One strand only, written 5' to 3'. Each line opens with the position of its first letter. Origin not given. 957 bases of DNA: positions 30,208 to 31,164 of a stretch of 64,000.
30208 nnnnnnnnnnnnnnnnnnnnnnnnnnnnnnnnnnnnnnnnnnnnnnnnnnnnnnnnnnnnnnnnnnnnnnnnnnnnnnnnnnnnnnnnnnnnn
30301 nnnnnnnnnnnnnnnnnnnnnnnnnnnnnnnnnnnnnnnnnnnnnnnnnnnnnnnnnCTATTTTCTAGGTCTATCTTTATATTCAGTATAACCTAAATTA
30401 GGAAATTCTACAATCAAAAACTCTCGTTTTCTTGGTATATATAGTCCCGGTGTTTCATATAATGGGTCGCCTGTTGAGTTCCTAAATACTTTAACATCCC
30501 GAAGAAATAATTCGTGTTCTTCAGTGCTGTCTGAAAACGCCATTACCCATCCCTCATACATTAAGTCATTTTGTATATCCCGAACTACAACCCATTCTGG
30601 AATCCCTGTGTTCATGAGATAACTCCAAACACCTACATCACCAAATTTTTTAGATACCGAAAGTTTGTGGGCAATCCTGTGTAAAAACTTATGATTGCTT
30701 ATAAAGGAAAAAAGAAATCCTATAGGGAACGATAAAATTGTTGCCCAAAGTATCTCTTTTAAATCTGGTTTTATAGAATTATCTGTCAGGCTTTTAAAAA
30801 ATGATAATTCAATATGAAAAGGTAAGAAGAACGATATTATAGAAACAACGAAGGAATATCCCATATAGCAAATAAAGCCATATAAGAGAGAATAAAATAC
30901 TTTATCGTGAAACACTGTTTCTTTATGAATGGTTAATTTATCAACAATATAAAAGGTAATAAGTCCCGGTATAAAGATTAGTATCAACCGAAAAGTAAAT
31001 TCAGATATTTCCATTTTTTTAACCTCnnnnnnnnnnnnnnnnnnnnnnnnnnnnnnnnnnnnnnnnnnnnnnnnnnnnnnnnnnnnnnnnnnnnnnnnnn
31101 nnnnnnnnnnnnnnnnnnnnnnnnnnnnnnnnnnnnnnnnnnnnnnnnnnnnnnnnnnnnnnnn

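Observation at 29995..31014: DUF6338-like membrane protein followed by two unannotated paralogous Pro-rich peptides under purifying selection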

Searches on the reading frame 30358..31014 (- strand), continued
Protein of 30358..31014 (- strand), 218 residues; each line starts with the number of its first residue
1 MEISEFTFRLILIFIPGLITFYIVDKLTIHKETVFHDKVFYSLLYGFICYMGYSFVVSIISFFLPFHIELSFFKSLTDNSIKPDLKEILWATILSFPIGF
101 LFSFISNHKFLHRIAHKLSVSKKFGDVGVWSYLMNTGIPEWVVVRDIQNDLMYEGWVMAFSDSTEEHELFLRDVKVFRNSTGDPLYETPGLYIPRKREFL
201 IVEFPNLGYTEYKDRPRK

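Call 71: find_encoding_contigs(protein=P0194, flank=5000, max_places=3)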
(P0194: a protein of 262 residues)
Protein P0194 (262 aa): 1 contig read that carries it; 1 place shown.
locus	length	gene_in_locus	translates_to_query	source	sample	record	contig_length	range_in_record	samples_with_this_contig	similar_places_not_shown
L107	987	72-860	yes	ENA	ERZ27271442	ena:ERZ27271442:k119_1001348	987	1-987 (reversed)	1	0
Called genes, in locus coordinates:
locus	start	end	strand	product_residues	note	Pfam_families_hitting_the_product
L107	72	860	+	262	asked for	PF19865:DUF6338 (weak)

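Call 83: predict_structure(alignment_id=A4)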
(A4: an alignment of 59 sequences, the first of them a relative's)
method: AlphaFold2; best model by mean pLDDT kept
length: 262 residues; sequences in the alignment: 59
mean_pLDDT: 86.3   pTM: 0.71
mean pLDDT of the five models: 86.3, 85.2, 85.1, 84.8, 84.7
residues with pLDDT >= 90: 159; 70-90: 55; 50-70: 47; < 50: 1
segments of 3 or more residues with pLDDT < 50: none
pLDDT, mean of each block of 10 residues (from residue 1): 90 98 95 95 98 95 87 93 97 98 93 90 83 86 97 92 91 98 98 94 75 57 54 59 72 66 62
secondary structure, 60 per line:
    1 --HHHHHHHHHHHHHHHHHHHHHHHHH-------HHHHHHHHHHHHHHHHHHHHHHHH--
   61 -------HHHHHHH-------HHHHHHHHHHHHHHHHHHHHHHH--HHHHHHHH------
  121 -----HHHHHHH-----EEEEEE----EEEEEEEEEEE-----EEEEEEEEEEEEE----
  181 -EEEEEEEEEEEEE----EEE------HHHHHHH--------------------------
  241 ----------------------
elements in order: H3-27 H35-58 H68-74 H82-104 H107-114 H126-132 E138-143 E148-158 E164-176 E182-194 E199-201 H208-214

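Call 85: search_protein_families(library=pfam, proteins=[L016:4809-5753:-, L016:4455-4802:-, L016:3496-4302:-, L016:2797-3480:-, L016:2035-2781:-, L016:6923-7252:+, L016:7310-7777:+, L104:6812-7225:-, L105:4720-4989:+, L105:5948-6613:-], max_evalue=0.001)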
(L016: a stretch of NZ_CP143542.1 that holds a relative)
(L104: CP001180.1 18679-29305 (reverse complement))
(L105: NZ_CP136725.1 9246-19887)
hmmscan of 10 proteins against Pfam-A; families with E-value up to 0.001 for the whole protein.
L016:4809-5753:- (314 aa): 1 family
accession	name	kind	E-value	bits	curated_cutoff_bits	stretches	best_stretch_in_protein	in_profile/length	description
PF00656.27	Peptidase_C14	-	7.6e-19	68.7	21.4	1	1-181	1-196/233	Caspase domain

L016:4455-4802:- (115 aa): 0 families

L016:3496-4302:- (268 aa): 4 families
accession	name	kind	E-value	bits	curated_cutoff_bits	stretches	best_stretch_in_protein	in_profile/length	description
PF00497.25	SBP_bac_3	-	1.7e-44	151.2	26.4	1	47-263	1-131/132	Bacterial extracellular solute-binding proteins, family 3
PF12974.12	Phosphonate-bd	-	6e-08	32.8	27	1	132-260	86-228/242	ABC transporter, phosphonate, periplasmic substrate-binding protein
PF09084.16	NMT1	-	6.6e-05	23.3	20.5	0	135-196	77-145/216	NMT1/THI5 like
PF10613.14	Lig_chan-Glu_bd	-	0.00019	22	30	0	91-135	65-109/115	Ligated ion channel L-glutamate- and glycine-binding site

L016:2797-3480:- (227 aa): 1 family
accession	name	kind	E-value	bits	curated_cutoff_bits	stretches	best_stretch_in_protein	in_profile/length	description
PF00528.27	BPD_transp_1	-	1.5e-24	87.2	26.4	1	40-220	1-181/184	Binding-protein-dependent transport system inner membrane component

L016:2035-2781:- (248 aa): 8 families
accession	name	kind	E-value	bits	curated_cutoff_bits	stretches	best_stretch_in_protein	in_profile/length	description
PF00005.33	ABC_tran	-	2e-37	129.3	25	1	17-171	1-137/137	ABC transporter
PF13304.12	AAA_21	-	9.7e-14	52.6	27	2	65-192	146-290/304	AAA domain, putative AbiEii toxin, Type IV TA system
PF02463.25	SMC_N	-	1.7e-07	31.4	40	1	78-211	123-207/220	RecF/RecN/SMC N terminal domain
PF09818.15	ABC_ATPase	-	4.2e-05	23.2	23.2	0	22-48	75-100/283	P-loop domain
PF25199.1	nSTAND_NTPase5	-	0.00015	22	34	0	25-46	39-60/145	Novel STAND NTPase 5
PF13555.12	AAA_29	-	0.00045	20.3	27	1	20-49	15-44/61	P-loop containing region of AAA domain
PF13476.12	AAA_23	-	0.0006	20.9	27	1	28-49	20-41/201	AAA domain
PF24389.1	ORC-CDC6-like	-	0.00085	18.6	27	0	25-49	30-54/571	ORC-CDC6-like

L016:6923-7252:+ (109 aa): 1 family
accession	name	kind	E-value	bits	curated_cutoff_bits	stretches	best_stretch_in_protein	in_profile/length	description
PF14164.11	YqzH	-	0.00096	19.6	30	0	14-55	4-45/64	YqzH-like protein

L016:7310-7777:+ (155 aa): 1 family
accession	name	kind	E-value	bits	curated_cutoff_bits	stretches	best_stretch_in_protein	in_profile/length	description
PF07552.16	Coat_X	-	7.7e-43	144.6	27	2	97-154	1-58/58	Spore Coat Protein X and V domain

L104:6812-7225:- (137 aa): 1 family
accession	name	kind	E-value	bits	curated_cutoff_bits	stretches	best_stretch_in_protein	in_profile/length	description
PF08937.16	ThsB_TIR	-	1.7e-13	51.2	21.2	1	8-103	1-94/100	Thoeris protein ThsB, TIR-like domain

L105:4720-4989:+ (89 aa): 0 families

L105:5948-6613:- (221 aa): 1 family
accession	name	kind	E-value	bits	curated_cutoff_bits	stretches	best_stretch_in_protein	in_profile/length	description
PF19503.4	DUF6037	-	0.00076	19.9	28.8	0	9-205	4-189/200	Family of unknown function (DUF6037)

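Call 97: get_annotated_region(hit=H2, flank=4000)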
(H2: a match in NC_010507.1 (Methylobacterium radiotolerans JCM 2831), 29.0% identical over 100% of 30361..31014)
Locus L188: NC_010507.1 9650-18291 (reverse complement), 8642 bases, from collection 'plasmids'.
description: Methylobacterium radiotolerans JCM 2831 plasmid pMRAD08, complete sequence
organism: Methylobacterium radiotolerans JCM 2831 (NCBI taxid 426355)
taxonomy: Bacteria; Pseudomonadota; Alphaproteobacteria; Hyphomicrobiales; Methylobacteriaceae; Methylobacterium; Methylobacterium radiotolerans; Methylobacterium radiotolerans JCM 2831
host: -; source: -; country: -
typing (MOB-suite, as given by PLSDB): non-mobilizable
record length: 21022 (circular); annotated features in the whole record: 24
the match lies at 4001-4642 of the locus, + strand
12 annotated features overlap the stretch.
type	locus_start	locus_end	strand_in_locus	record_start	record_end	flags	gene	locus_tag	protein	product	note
CDS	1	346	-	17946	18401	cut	-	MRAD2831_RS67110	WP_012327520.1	hypothetical protein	-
CDS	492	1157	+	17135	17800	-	-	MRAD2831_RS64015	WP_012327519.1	AAA family ATPase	-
CDS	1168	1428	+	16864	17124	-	-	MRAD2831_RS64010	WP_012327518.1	hypothetical protein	-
CDS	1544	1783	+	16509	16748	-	-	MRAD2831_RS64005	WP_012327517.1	hypothetical protein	-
CDS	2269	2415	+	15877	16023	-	-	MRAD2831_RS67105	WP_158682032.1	hypothetical protein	-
CDS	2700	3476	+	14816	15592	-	-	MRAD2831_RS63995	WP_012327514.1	hypothetical protein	-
CDS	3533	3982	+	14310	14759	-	-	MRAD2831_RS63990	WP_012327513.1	hypothetical protein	-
CDS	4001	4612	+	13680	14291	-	-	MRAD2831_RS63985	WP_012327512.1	DUF6338 family protein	-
CDS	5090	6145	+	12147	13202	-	-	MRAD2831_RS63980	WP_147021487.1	hypothetical protein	-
CDS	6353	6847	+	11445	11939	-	-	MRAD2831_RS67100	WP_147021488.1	hypothetical protein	-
CDS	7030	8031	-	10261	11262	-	-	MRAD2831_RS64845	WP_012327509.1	hypothetical protein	-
CDS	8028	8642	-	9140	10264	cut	-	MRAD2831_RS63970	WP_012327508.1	S49 family peptidase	-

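Call 98: get_annotated_region(hit=H4, flank=4000)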
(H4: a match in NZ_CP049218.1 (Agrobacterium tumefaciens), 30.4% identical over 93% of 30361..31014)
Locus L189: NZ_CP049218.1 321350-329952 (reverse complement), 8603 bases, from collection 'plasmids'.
description: Agrobacterium tumefaciens strain Q15/94 plasmid pQ15_94_1, complete sequence
organism: Agrobacterium tumefaciens (NCBI taxid 358)
taxonomy: Bacteria; Pseudomonadota; Alphaproteobacteria; Hyphomicrobiales; Rhizobiaceae; Agrobacterium; Agrobacterium tumefaciens
host: -; source: Clematis,cell culture; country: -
typing (MOB-suite, as given by PLSDB): conjugative; relaxase MOBQ; mating-pair formation MPF_T
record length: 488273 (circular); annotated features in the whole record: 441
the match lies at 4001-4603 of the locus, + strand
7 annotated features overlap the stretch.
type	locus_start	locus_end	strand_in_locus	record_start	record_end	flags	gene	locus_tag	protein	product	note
CDS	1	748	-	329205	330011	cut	-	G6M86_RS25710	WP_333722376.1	DNA-binding response regulator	-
CDS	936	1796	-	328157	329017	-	-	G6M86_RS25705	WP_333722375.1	competence protein CoiA family protein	-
CDS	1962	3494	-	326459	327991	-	-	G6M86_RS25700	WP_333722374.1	hypothetical protein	-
CDS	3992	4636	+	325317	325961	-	-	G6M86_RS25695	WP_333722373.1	DUF6338 family protein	-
CDS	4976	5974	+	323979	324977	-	-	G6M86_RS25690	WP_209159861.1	IS5 family transposase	-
CDS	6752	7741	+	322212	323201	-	-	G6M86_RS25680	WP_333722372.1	TIM barrel protein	-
CDS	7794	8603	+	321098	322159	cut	-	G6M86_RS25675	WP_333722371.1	substrate-binding domain-containing protein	-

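Call 99: get_annotated_region(hit=H5, flank=4000)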
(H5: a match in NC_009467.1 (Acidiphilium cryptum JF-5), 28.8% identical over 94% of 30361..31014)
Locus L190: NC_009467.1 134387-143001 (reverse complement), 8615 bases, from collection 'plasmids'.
description: Acidiphilium cryptum JF-5 plasmid pACRY01, complete sequence
organism: Acidiphilium cryptum JF-5 (NCBI taxid 349163)
taxonomy: Bacteria; Pseudomonadota; Alphaproteobacteria; Rhodospirillales; Acetobacteraceae; Acidiphilium; Acidiphilium cryptum; Acidiphilium cryptum JF-5
host: -; source: -; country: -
typing (MOB-suite, as given by PLSDB): mobilizable; replicon rep_cluster_521; relaxase MOBF
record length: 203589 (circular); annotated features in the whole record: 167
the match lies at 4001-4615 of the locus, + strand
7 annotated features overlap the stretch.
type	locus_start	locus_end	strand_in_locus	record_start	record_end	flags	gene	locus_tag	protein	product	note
CDS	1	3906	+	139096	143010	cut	mobF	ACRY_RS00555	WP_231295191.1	MobF family relaxase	-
CDS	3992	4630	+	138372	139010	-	-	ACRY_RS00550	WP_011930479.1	DUF6338 family protein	-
CDS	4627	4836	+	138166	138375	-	-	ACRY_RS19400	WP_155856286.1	hypothetical protein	-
CDS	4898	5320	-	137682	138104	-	-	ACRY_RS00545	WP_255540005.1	SOS response-associated peptidase family protein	GO:0006974 - DNA damage response [Evidence IEA]; GO:0018142 - protein-DNA covalent cross-linking [Evidence IEA]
CDS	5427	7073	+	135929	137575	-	-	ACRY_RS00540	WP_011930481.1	IS1634 family transposase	-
CDS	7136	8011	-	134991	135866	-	istB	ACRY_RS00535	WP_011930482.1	IS21-like element helper ATPase IstB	-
CDS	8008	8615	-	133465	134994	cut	istA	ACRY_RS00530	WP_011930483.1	IS21 family transposase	-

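Call 100: get_annotated_region(hit=H7, flank=4000)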
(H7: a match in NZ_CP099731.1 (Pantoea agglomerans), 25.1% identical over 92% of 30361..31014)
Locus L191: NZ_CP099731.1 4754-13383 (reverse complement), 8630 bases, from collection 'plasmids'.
description: Pantoea agglomerans strain NBBC-01 plasmid pNBBC01-3, complete sequence
organism: Pantoea agglomerans (NCBI taxid 549)
taxonomy: Bacteria; Pseudomonadota; Gammaproteobacteria; Enterobacterales; Erwiniaceae; Pantoea; Pantoea agglomerans
host: -; source: cell culture,Rotten Potato Tubers; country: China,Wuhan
typing (MOB-suite, as given by PLSDB): conjugative; replicon rep_cluster_1203; relaxase MOBF; mating-pair formation MPF_F
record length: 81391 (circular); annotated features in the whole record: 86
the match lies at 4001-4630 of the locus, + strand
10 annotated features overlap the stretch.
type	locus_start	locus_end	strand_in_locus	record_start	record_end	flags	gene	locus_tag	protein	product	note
CDS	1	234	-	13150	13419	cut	-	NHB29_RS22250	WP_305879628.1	ribbon-helix-helix protein, CopG family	GO:0006355 - regulation of DNA-templated transcription [Evidence IEA]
CDS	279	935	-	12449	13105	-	-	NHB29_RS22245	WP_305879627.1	AAA family ATPase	-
CDS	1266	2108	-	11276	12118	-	-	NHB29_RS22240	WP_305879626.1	tyrosine-type recombinase/integrase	GO:0015074 - DNA integration [Evidence IEA]; GO:0006310 - DNA recombination [Evidence IEA]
CDS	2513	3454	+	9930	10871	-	-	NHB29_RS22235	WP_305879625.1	hypothetical protein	-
CDS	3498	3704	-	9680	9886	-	-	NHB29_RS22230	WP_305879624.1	hypothetical protein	-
CDS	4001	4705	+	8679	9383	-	-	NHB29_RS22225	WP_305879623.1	hypothetical protein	-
CDS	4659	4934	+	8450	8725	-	-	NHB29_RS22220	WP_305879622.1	hypothetical protein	-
CDS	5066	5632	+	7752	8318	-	-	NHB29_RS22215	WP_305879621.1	ADP-ribosyltransferase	-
CDS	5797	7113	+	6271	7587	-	-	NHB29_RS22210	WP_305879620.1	RES domain-containing protein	-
CDS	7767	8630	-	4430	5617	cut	umuC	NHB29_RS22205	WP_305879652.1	translesion error-prone DNA polymerase V subunit UmuC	GO:0006281 - DNA repair [Evidence IEA]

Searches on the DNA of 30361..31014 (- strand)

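Call 105: search_dna_similar(query=L103:4998-5886:+, collection=ecoli_genomes, mode=distant, max_rows=15)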
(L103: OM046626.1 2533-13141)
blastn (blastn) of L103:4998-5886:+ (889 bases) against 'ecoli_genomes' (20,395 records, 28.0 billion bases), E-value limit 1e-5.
Records with a match: 2; places in all: 2; records where one place covers at least 80% of the query: 0.
Genomes with a match: 2 of 5426; with a place that covers at least 80% of the query: 0. Places per genome that has any: lowest 1, median 1, highest 1. On chromosomes: 2 places; on plasmids: 0.
Best place of each record, by identity: 60-80% 2.
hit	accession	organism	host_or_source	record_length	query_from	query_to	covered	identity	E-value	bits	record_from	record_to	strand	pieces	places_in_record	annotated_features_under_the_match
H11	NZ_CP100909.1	Escherichia coli strain ET776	Hoplobatrachus rugulosus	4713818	4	639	72%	67.7%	8e-46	195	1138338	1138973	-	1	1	hypothetical protein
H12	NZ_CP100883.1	Escherichia coli strain ET896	Hoplobatrachus rugulosus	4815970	4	639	72%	67.7%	8e-46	195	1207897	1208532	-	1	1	hypothetical protein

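Call 106: get_annotated_region(hit=H11, flank=7000)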
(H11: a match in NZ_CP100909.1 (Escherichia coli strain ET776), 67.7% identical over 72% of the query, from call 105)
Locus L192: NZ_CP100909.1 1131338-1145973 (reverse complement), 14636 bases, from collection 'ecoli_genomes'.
description: Escherichia coli strain ET776 chromosome, complete genome
organism: Escherichia coli strain ET776 (NCBI taxid 562)
replicon: chromosome; assembly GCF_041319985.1
host: Hoplobatrachus rugulosus; source: feces; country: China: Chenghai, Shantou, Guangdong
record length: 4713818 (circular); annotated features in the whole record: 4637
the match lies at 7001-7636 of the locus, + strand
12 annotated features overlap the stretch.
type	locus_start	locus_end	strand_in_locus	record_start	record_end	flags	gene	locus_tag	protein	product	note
CDS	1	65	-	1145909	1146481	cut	-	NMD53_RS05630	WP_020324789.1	hypothetical protein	-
CDS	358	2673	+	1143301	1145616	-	-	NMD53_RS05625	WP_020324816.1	ATP-dependent endonuclease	-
CDS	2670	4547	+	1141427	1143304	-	-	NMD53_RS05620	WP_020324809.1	UvrD-helicase domain-containing protein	-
CDS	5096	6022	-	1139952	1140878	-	-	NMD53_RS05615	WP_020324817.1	WYL domain-containing protein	-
CDS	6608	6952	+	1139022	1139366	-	-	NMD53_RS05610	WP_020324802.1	FxLYD domain-containing protein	-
CDS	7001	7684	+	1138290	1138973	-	-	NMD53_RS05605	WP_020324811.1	hypothetical protein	-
CDS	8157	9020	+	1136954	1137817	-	-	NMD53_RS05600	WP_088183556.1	GTPase family protein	-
CDS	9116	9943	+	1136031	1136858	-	-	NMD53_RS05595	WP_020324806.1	DUF932 domain-containing protein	-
CDS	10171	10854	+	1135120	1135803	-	-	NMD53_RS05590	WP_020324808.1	YafY family protein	-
CDS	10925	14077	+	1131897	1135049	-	-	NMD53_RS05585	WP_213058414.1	AIDA repeat-containing protein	-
CDS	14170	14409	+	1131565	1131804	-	-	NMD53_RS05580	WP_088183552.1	DUF905 domain-containing protein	-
CDS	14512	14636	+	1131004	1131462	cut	-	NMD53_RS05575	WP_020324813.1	antirestriction protein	-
